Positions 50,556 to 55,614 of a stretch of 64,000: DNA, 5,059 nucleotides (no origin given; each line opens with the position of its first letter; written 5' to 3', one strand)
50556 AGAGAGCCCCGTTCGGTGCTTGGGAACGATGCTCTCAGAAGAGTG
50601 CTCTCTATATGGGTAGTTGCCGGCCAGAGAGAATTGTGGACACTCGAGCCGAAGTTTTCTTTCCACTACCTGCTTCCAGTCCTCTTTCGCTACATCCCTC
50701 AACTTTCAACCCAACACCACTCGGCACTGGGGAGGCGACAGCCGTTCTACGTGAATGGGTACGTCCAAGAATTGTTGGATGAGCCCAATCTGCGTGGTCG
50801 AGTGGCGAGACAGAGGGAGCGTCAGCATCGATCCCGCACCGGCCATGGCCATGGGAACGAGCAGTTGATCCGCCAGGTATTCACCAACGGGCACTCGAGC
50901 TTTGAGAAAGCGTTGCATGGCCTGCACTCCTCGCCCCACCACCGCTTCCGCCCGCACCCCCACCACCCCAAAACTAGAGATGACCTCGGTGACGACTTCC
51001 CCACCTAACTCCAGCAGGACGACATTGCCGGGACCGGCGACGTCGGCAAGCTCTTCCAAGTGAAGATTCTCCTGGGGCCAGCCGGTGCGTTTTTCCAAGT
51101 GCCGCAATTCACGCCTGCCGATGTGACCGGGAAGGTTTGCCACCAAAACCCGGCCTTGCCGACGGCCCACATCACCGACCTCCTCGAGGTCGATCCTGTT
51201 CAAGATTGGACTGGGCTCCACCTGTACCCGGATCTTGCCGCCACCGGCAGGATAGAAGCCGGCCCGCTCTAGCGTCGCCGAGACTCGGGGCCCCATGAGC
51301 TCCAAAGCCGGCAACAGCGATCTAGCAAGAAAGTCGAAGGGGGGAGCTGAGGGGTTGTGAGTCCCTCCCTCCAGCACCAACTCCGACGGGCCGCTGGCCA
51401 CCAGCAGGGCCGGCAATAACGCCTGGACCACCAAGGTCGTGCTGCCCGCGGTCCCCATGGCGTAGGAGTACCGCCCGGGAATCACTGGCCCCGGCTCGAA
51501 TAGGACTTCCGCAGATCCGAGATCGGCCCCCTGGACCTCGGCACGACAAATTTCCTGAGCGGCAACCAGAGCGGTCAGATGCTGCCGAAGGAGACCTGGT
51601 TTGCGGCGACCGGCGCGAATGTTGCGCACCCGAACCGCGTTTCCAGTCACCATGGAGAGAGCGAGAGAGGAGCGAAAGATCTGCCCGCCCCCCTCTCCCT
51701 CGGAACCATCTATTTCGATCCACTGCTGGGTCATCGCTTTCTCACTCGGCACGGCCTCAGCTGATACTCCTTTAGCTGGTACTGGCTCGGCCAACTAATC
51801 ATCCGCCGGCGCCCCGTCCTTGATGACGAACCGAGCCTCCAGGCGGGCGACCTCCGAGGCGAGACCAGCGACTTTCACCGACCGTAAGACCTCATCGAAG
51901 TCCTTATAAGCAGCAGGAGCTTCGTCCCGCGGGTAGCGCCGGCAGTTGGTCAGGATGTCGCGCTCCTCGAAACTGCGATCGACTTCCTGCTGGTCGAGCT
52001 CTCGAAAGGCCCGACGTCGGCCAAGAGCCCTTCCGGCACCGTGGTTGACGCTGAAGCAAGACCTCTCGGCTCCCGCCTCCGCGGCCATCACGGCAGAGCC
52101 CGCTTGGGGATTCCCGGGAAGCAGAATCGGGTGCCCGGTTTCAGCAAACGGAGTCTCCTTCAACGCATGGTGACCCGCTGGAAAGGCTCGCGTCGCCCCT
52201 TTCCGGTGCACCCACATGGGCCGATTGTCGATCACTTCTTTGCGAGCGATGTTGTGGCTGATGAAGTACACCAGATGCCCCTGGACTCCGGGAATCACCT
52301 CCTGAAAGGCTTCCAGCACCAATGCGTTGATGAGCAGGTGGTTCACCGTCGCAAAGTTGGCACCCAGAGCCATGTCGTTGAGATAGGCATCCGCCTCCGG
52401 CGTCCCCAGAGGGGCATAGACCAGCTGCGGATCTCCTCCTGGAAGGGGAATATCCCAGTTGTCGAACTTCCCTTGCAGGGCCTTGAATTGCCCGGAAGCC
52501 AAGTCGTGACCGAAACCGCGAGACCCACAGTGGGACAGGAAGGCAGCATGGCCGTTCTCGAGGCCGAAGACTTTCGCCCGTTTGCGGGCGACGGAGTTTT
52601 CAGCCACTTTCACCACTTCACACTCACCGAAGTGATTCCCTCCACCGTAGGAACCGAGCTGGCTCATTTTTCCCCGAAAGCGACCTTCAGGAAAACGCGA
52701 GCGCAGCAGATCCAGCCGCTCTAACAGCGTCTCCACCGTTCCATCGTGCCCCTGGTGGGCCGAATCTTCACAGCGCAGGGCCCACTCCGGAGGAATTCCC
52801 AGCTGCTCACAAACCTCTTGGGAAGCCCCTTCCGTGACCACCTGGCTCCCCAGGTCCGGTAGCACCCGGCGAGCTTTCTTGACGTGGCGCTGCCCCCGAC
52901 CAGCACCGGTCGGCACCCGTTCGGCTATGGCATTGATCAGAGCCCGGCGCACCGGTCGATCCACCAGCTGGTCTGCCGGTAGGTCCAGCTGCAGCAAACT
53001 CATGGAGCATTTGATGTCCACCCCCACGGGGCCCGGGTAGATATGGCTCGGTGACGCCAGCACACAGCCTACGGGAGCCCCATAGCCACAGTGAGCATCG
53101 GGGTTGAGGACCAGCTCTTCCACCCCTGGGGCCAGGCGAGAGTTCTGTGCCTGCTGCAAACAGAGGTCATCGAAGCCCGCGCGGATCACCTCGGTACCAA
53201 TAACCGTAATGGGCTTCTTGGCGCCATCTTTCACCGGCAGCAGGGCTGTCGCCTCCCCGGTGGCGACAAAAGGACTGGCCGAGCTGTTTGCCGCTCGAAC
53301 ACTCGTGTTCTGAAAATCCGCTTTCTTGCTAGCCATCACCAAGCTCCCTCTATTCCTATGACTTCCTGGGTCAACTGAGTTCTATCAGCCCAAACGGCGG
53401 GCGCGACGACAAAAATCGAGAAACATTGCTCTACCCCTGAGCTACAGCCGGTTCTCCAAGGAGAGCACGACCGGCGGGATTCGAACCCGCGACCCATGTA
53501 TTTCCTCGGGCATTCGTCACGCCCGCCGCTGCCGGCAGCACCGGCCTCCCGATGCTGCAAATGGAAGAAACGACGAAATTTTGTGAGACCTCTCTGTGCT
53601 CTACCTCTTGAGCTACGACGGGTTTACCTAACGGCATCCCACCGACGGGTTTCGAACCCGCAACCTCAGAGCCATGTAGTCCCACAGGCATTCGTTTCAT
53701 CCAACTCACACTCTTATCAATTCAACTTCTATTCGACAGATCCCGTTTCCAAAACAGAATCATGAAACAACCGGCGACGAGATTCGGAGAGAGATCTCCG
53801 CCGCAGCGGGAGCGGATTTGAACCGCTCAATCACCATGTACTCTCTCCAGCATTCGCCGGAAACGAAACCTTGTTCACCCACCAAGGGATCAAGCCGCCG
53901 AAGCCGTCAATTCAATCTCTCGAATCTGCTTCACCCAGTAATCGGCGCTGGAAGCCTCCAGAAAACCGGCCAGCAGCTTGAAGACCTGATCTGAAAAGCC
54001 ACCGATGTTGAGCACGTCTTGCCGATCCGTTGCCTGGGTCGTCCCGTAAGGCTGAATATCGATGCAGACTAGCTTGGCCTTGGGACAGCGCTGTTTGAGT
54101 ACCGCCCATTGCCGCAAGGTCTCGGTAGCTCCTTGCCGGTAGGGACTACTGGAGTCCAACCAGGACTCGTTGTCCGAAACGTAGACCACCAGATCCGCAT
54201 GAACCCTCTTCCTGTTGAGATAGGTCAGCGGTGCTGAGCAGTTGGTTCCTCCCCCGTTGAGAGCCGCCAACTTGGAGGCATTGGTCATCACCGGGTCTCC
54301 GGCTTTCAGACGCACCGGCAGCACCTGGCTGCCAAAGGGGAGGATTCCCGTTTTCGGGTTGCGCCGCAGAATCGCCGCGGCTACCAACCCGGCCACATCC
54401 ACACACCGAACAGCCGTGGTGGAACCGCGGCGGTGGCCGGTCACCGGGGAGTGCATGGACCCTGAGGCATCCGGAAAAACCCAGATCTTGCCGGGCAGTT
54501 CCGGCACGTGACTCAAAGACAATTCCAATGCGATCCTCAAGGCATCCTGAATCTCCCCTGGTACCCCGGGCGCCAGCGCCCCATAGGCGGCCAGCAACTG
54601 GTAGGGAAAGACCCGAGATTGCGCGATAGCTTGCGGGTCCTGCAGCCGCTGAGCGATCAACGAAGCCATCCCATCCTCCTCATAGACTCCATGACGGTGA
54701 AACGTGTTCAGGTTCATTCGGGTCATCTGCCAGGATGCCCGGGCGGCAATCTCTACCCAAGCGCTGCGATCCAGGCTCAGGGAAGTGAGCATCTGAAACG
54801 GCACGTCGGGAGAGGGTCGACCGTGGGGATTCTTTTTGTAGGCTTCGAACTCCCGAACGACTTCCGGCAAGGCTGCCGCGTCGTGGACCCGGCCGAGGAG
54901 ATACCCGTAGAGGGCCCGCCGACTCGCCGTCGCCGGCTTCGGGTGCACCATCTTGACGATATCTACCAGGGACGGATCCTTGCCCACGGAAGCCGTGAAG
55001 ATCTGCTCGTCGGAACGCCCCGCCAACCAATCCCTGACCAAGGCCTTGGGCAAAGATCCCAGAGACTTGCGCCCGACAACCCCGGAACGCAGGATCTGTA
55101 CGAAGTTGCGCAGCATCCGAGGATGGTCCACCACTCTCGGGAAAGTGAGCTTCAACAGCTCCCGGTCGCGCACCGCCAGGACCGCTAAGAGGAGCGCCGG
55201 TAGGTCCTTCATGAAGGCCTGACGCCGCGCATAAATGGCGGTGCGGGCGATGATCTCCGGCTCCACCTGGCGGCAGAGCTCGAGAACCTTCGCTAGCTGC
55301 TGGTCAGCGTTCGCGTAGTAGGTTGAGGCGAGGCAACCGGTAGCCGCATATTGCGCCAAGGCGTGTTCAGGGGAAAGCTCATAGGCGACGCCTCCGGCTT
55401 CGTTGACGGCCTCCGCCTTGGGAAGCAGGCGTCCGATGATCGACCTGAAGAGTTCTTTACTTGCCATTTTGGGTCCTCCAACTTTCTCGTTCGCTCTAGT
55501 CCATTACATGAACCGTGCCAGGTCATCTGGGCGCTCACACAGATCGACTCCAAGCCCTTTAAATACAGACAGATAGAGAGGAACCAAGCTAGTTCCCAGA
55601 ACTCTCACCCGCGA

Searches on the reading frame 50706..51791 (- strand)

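Call 57: search_protein_families(library=pfam, proteins=[window:50706-51791:-], max_evalue=0.0001)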
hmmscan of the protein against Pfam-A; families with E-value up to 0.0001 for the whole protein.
window:50706-51791:- (361 aa): 2 families
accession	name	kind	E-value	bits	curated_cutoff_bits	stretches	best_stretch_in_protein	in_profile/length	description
PF01137.26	RTC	-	7.9e-75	251.3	27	1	32-347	2-220/221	RNA 3'-terminal phosphate cyclase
PF05189.18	RTC_insert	-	3.5e-06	27.8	23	1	204-296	2-101/102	RNA 3'-terminal phosphate cyclase (RTC), insert domain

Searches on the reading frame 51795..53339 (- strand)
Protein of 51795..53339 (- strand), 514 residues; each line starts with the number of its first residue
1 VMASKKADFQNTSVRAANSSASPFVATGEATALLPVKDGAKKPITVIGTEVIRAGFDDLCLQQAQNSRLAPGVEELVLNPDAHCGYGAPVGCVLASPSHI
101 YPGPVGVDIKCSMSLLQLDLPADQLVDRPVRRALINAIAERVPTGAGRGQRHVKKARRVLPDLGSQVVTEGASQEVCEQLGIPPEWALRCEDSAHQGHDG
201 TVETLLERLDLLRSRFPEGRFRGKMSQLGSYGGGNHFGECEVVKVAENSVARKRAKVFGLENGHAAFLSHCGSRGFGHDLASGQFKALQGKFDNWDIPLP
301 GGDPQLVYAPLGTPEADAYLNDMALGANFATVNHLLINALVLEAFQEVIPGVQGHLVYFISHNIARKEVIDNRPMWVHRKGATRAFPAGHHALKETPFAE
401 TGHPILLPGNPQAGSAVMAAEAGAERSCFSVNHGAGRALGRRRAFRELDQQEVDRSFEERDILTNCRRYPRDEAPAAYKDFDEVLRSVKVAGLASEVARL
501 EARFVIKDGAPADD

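Call 57: search_protein_families(library=pfam, proteins=[window:51795-53339:-], max_evalue=0.0001)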
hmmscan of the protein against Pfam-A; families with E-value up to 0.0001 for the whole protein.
window:51795-53339:- (514 aa): 1 family
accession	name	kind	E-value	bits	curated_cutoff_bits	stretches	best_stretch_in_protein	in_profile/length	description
PF01139.22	RtcB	-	1.3e-101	341.3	27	1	63-507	1-425/426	tRNA-splicing ligase RtcB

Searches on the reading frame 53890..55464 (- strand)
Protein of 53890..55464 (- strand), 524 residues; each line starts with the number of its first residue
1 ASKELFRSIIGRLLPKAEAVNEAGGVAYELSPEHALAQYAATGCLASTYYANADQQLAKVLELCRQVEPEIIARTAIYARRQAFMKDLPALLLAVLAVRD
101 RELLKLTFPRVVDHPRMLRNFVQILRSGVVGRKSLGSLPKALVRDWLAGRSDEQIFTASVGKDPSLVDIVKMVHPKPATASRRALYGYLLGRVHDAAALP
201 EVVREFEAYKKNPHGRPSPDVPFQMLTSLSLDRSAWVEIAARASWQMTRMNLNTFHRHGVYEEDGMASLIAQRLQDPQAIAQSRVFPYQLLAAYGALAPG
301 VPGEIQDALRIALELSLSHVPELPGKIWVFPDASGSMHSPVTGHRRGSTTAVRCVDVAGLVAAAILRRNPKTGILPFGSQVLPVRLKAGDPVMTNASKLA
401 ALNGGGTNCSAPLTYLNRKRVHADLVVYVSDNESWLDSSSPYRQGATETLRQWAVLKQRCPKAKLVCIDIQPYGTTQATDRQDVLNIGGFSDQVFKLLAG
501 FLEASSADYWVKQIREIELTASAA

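Call 57: search_protein_families(library=pfam, proteins=[window:53890-55464:-], max_evalue=0.0001)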
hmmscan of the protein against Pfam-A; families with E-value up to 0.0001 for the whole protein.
window:53890-55464:- (524 aa): 2 families
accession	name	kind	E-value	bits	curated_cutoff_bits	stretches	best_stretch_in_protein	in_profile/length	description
PF25045.1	vWA_Ro60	-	5.9e-16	59.3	27.7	1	332-501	7-164/165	Ro60 vWA domain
PF05731.17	TROVE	-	9.5e-11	42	23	1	246-294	303-351/442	TROVE domain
